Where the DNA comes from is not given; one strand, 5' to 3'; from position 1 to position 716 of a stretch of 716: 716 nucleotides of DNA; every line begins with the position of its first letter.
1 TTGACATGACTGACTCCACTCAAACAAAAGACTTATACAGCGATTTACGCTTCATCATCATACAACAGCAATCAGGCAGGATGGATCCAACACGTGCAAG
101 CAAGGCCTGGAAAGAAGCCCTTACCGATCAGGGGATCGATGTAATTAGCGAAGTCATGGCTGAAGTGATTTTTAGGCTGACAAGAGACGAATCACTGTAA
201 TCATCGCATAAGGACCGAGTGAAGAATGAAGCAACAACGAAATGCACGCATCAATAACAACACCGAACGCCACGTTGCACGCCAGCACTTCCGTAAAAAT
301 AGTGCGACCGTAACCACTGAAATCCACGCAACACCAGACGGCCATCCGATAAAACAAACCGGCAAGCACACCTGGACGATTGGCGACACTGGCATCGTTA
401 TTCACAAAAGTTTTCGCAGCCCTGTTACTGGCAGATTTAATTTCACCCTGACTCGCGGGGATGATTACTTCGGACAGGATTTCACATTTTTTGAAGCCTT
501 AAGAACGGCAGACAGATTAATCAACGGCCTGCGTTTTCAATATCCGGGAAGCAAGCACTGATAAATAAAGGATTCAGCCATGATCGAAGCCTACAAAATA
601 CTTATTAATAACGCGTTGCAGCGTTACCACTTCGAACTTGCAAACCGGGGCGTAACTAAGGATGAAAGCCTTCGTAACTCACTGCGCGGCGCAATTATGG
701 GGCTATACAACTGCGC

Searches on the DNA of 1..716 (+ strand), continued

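Call 22: get_annotated_region(hit=H27, flank=2500)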
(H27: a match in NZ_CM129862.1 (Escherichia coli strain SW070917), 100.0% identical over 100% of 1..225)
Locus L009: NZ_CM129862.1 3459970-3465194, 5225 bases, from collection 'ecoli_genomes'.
description: Escherichia coli strain SW070917 chromosome, whole genome shotgun sequence
organism: Escherichia coli strain SW070917 (NCBI taxid 562)
replicon: chromosome; assembly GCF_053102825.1
host: -; source: wastewater; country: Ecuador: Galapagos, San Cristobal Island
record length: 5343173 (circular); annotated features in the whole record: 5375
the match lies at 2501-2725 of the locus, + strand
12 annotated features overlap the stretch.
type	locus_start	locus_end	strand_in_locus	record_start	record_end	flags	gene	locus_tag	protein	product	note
CDS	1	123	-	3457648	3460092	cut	dmsA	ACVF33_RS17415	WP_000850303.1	dimethylsulfoxide reductase subunit A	-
CDS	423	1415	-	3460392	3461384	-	-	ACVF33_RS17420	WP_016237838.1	phage integrase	-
CDS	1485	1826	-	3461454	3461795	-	-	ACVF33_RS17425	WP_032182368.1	helix-turn-helix domain-containing protein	-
CDS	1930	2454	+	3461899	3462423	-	-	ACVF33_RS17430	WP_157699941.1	transcriptional regulator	-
CDS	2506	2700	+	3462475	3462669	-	-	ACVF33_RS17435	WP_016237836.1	hypothetical protein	-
CDS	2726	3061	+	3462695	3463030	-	-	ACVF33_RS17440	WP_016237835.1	DUF4761 family protein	-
CDS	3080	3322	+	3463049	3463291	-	-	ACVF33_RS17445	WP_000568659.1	DUF4754 family protein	-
CDS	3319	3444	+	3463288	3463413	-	-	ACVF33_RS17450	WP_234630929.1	hypothetical protein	-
CDS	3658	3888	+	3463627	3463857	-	-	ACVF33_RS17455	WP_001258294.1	hypothetical protein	-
CDS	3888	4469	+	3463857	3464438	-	-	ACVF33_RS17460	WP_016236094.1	3'-5' exonuclease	-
CDS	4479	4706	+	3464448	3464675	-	-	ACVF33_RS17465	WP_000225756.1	ParE family toxin-like protein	-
CDS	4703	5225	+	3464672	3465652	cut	-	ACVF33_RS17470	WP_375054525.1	DNA adenine methylase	-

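Call 44: search_dna_similar(query=L001:11490-12010:+, collection=ecoli_genomes, mode=distant, max_rows=40)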
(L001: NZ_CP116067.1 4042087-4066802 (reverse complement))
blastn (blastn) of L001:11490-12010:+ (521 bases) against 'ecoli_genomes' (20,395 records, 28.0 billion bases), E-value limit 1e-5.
Records with a match: 10; places in all: 12; records where one place covers at least 80% of the query: 3.
Genomes with a match: 10 of 5426; with a place that covers at least 80% of the query: 3. Places per genome that has any: lowest 1, median 1, highest 2. On chromosomes: 12 places; on plasmids: 0.
Best place of each record, by identity: >=99% 1; 95-99% 8; 60-80% 1.
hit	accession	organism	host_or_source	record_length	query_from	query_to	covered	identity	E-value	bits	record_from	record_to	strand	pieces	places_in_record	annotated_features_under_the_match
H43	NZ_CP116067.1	Escherichia coli strain DETEC-S792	ICU staff rectal swab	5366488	1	521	100%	100.0%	0e+0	940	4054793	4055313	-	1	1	hypothetical protein (x2)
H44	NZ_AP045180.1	Escherichia coli strain JNEC-KY204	Homo sapiens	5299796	1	521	100%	98.9%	0e+0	911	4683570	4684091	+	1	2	hypothetical protein (x2)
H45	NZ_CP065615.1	Escherichia coli strain FDAARGOS_943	missing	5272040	10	519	98%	75.9%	1e-96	361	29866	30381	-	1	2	hypothetical protein (x2)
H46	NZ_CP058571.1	Escherichia coli strain EC2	Homo sapiens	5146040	481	521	8%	97.6%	1e-8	71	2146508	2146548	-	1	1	hypothetical protein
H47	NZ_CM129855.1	Escherichia coli strain SW071611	wastewater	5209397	481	521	8%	97.6%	1e-8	71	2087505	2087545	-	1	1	hypothetical protein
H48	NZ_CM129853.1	Escherichia coli strain SW071619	wastewater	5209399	481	521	8%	97.6%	1e-8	71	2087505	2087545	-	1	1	hypothetical protein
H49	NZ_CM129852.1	Escherichia coli strain SW07163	wastewater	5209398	481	521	8%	97.6%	1e-8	71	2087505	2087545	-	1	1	hypothetical protein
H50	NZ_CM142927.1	Escherichia coli strain UCPROB-002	Homo sapiens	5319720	481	521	8%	97.6%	1e-8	71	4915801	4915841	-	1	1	hypothetical protein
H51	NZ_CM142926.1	Escherichia coli strain UCPROB-001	Homo sapiens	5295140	481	521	8%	97.6%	1e-8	71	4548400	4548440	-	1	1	hypothetical protein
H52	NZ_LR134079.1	Escherichia coli strain NCTC9112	missing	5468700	481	521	8%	97.6%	1e-8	71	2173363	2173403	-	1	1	hypothetical protein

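Call 47: get_annotated_region(hit=H45, flank=2500)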
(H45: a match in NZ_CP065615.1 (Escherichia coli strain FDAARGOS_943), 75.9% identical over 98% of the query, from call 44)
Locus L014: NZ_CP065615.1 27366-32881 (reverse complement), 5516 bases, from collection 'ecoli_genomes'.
description: Escherichia coli strain FDAARGOS_943 chromosome, complete genome
organism: Escherichia coli strain FDAARGOS_943 (NCBI taxid 562)
replicon: chromosome; assembly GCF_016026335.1
host: missing; source: missing; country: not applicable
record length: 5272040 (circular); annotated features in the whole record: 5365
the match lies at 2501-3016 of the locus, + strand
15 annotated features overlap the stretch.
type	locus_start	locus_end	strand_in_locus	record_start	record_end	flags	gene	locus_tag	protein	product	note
CDS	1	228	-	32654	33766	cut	pdxB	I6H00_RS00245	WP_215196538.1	4-phosphoerythronate dehydrogenase PdxB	-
CDS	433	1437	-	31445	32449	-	-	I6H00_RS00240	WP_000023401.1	phage integrase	-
CDS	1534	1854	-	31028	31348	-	-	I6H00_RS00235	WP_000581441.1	helix-turn-helix domain-containing protein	-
CDS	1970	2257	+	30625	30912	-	-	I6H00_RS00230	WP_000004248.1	Cox family DNA-binding protein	-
CDS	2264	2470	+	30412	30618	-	-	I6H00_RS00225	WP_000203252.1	hypothetical protein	-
CDS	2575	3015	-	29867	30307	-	-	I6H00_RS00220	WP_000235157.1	hypothetical protein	-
CDS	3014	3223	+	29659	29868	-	-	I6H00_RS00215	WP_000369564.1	hypothetical protein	-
CDS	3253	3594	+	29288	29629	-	-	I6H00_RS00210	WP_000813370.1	DUF4761 family protein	-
CDS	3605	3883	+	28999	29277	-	-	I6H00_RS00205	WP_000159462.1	hypothetical protein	-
CDS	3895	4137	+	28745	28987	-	-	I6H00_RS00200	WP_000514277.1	DUF4754 family protein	-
CDS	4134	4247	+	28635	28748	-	-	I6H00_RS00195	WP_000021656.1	hypothetical protein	-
CDS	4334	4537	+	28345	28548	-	-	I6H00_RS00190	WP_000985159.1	hypothetical protein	-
CDS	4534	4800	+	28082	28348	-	-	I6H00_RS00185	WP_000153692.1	MarR family transcriptional regulator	-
CDS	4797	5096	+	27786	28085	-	-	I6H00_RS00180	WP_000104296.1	hypothetical protein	-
CDS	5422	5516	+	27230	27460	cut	-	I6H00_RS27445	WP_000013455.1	hypothetical protein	-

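Call 54: search_rna_families(source=window, threshold=evalue, max_evalue=1)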
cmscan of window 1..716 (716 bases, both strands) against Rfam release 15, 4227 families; matches with E-value up to 1: 0.
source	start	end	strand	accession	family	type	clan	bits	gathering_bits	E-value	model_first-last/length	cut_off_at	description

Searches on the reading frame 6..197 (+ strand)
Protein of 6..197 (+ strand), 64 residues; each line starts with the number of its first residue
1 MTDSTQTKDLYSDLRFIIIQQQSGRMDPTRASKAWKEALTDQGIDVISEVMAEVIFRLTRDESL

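Call 9: search_protein_families(proteins=[window:6-197:+], library=phrogs, max_evalue=0.1)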
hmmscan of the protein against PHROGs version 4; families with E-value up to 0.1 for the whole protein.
seq(64 aa): 2 families
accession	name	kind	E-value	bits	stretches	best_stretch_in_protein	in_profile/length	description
phrog_25421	-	unknown function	0.05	15.3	1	5-52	7-54/75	-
phrog_5589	-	unknown function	0.069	14.8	1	8-41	48-81/90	-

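Call 10: search_protein_families(proteins=[window:6-197:+], library=ncbifam, max_evalue=0.1)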
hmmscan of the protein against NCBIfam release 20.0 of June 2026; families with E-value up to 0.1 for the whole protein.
seq(64 aa): 0 families

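Call 11: find_homologous_proteins(query=window:6-197:+, max_evalue=0.01)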
Query seq(64 aa) (64 aa): 10 proteins with E <= 0.01 among 10 candidates.
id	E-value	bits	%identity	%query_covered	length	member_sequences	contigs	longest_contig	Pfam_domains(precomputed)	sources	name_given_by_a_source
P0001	9.7e-32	124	98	100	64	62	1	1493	-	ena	-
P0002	5.9e-31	122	98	100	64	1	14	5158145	-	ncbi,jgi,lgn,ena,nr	ncbi:TPA: hypothetical protein ACGSCL_001782 [Escherichia coli]|jgi:hypothetical protein|nr:hypothet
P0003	2.8e-30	120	94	100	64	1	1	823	-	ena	-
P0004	7.6e-30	118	94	100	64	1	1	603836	-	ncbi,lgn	ncbi:hypothetical protein ACLZ37_000272 [Escherichia coli]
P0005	6.8e-28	112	88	100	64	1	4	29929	-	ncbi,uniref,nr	ncbi:TPA: hypothetical protein KFO73_003775 [Escherichia coli]|uniref:hypothetical protein n=1 Tax=E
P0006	2.5e-24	101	89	88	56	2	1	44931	-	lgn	-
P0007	6.6e-23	97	75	100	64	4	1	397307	-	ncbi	ncbi:hypothetical protein ACIUTW_000584 [Escherichia coli]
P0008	9.0e-20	87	72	100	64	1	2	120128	-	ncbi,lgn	ncbi:hypothetical protein WCW48_002094 [Escherichia coli]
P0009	4.6e-19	85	72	100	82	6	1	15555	-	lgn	-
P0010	5.8e-18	81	70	100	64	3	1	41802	-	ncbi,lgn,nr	ncbi:hypothetical protein K3E65_001803 [Escherichia coli]|nr:hypothetical protein [Escherichia coli]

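Call 16: search_dna_similar(query=window:6-197:+, collection=phages, mode=protein, max_evalue=1)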
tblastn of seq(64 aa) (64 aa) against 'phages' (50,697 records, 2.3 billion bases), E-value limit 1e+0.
No match.

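Call 28: search_solved_structures(query=A1, max_evalue=10)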
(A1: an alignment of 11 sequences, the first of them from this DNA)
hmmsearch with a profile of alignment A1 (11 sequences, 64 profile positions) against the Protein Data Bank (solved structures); distinct sequences matched with E-value up to 10: 0.

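Call 33: profile_search(alignment_id=A1)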
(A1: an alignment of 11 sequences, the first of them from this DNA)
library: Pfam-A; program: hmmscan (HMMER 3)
A. the first sequence (64 residues): domains with independent E <= 10: 2; with E <= 0.001: 0
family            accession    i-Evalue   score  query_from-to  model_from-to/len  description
DUF6555           PF20192.3        0.11    12.8      26-60         24-58/74  Family of unknown function (DUF6555)
wH_RNase_II       PF25255.1        0.12    13.0      19-59          3-42/78  Ribonuclease II, winged helix domain
B. every sequence of the alignment scanned on its own (11 sequences): families by number of members that match
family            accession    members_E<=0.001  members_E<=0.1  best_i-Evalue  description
DUF6555           PF20192.3                  0               2        5.1e-02  Family of unknown function (DUF6555)
wH_RNase_II       PF25255.1                  0               1        1.6e-02  Ribonuclease II, winged helix domain
NonGDSL           PF25182.1                  0               1        4.4e-02  Non-GDSL lipase-like family
Endonuc-BsobI     PF09194.16                 0               1        5.4e-02  Restriction endonuclease BsobI

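Call 34: predict_structure(alignment_id=A1)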
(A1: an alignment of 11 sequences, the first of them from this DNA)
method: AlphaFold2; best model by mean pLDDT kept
length: 64 residues; sequences in the alignment: 11
mean_pLDDT: 80.4   pTM: 0.65
mean pLDDT of the five models: 80.4, 73.6, 72.1, 68.1, 62.3
residues with pLDDT >= 90: 2; 70-90: 51; 50-70: 8; < 50: 3
segments of 3 or more residues with pLDDT < 50: none
pLDDT, mean of each block of 10 residues (from residue 1): 65 88 86 88 84 84 50
secondary structure, 60 per line:
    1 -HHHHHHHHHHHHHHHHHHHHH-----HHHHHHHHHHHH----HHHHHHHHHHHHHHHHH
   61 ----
elements in order: H2-22 H28-39 H44-60

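Call 35: search_protein_representatives(alignment_id=A1)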
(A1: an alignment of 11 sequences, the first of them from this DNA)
Query: 11 sequences, 64 profile positions. Proteins with E-value up to 0.001 (for the whole library): 3; up to 1e-10: 1; up to 1e-30: 0. The best 3 are listed.
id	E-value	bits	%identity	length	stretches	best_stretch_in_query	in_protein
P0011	4.6e-27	110.1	-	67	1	4-64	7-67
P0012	8.5e-08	48.4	-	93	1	10-61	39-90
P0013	5.8e-06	42.5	-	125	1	10-61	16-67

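Call 38: find_encoding_contigs(protein=P0012, flank=4000, max_places=3)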
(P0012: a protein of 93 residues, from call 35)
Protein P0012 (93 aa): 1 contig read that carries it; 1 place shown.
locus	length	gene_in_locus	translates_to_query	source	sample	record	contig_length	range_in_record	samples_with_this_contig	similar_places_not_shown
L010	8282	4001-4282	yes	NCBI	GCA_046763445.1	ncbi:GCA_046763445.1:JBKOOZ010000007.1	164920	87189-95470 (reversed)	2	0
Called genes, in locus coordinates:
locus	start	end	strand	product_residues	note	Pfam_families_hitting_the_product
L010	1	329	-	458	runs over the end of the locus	PF16527:CpxA_peri, PF00672:HAMP, PF00512:HisKA, PF02518:HATPase_c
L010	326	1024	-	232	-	PF00072:Response_reg, PF00486:Trans_reg_C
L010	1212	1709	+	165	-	PF13801:Metal_resist, PF07813:LTXXQ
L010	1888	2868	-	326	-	PF24624:Int_N, PF00589:Phage_integrase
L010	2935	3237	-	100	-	PF12844:HTH_19 (faint)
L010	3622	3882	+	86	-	-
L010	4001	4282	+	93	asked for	-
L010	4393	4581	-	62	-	-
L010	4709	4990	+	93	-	PF10743:Phage_Cox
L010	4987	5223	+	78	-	-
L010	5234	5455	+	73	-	PF10893:Phage_186_Fil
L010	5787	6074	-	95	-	-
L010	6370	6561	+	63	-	-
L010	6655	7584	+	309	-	PF02086:MethyltransfD12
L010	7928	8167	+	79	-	PF25738:Derepression (weak)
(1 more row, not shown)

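Call 39: find_encoding_contigs(protein=P0013, flank=4000, max_places=3)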
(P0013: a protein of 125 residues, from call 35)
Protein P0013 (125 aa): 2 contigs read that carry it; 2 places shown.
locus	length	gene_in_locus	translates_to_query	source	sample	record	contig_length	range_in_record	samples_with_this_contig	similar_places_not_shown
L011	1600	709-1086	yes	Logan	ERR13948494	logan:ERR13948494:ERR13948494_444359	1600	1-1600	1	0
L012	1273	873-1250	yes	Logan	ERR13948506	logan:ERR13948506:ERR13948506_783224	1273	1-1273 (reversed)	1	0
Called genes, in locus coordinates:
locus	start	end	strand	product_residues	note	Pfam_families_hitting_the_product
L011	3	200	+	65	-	?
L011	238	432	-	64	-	-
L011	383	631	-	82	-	-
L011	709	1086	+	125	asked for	-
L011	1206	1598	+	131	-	?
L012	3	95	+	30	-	?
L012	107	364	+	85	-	-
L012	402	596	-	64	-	-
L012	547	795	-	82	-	-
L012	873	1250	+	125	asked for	-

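Call 41: fold_search(model_id=the predicted structure, library=pdb)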
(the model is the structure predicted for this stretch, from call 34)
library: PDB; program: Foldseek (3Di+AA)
matches with E <= 10: 61; with E <= 0.001: 0
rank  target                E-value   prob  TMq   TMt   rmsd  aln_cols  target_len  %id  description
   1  4g86_A                2.2e+00  0.63  0.64  0.18   2.6        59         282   10  Crystal structure of the redox-active cofactor DBMIB bound to the full length circadian clock protein KaiA from Synech (released 2012-10-24)
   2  8p6j_GGG              2.4e+00  0.14  0.39  0.27   9.0        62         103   19  Structure of the hypervariable region of Streptococcus pyogenes M3 protein in complex with a collagen peptide (released 2023-06-21)
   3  8p6j_BBB              2.4e+00  0.14  0.39  0.27   9.1        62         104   19  Structure of the hypervariable region of Streptococcus pyogenes M3 protein in complex with a collagen peptide (released 2023-06-21)
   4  8p6j_CCC              2.4e+00  0.14  0.39  0.26   9.1        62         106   19  Structure of the hypervariable region of Streptococcus pyogenes M3 protein in complex with a collagen peptide (released 2023-06-21)
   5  8p6j_FFF              3.1e+00  0.13  0.39  0.26   9.1        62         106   19  Structure of the hypervariable region of Streptococcus pyogenes M3 protein in complex with a collagen peptide (released 2023-06-21)
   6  3stq_F                3.1e+00  0.11  0.37  0.33   9.3        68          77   16  Hypothetical protein PA2703 Pseudomonas aeruginosa PAO1 (released 2012-02-08)
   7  9k7t_B                3.3e+00  0.30  0.54  0.41   5.9        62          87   22  Crystal structure of designed zinc-induced homotetramer C4-Zn1-HEHE-1 (released 2025-10-29)
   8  8vc9_F                4.2e+00  0.16  0.50  0.11  10.9        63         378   16  Hybrid response regulator LvrB from Leptospira / phosphorylated REC form (released 2024-12-18)
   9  1v2z                  4.5e+00  0.30  0.64  0.42   3.6        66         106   14  Crystal structure of the C-terminal domain of Thermosynechococcus elongatus BP-1 KaiA (released 2004-06-01)
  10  9o5s_Q                4.5e+00  0.10  0.35  0.25   8.5        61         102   20  minibinder-antigen complex BXMart1-3-MART1-HLA*A02 (released 2025-07-23)
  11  8vc9_A                4.8e+00  0.14  0.48  0.11  11.4        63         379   16  Hybrid response regulator LvrB from Leptospira / phosphorylated REC form (released 2024-12-18)
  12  3rq9_A                4.8e+00  0.08  0.38  0.33   9.4        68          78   16  Structure of Tsi2, a Tse2-immunity protein from Pseudomonas aeruginosa (released 2012-03-21)
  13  5j2l_A                5.1e+00  0.23  0.56  0.47   9.6        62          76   18  De novo design of protein homo-oligomers with modular hydrogen bond network-mediated specificity (released 2016-05-25)
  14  2f6m_B                5.1e+00  0.11  0.45  0.28   6.3        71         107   13  Structure of a Vps23-C:Vps28-N subcomplex (released 2006-04-18)
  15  5u0p_K                5.4e+00  0.12  0.47  0.33  11.4        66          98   15  Cryo-EM structure of the transcriptional Mediator (released 2017-03-08)
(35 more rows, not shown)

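Call 43: find_encoding_contigs(protein=P0011, flank=3000, max_places=4)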
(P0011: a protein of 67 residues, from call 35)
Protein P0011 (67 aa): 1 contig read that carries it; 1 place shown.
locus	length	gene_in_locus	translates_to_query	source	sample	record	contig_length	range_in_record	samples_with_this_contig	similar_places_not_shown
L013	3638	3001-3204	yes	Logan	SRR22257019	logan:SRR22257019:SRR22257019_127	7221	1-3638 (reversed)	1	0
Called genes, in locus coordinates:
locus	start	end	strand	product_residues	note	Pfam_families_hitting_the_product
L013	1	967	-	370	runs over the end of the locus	PF00285:Citrate_synt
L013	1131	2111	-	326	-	PF24624:Int_N, PF00589:Phage_integrase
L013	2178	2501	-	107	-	-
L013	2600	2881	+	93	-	PF10743:Phage_Cox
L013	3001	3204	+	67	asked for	-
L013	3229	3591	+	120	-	PF15958:DUF4761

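Call 45: search_protein_families(proteins=[window:6-197:+], library=padloc, max_evalue=0.1)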
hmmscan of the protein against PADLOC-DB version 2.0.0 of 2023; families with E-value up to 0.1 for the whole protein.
seq(64 aa): 0 families
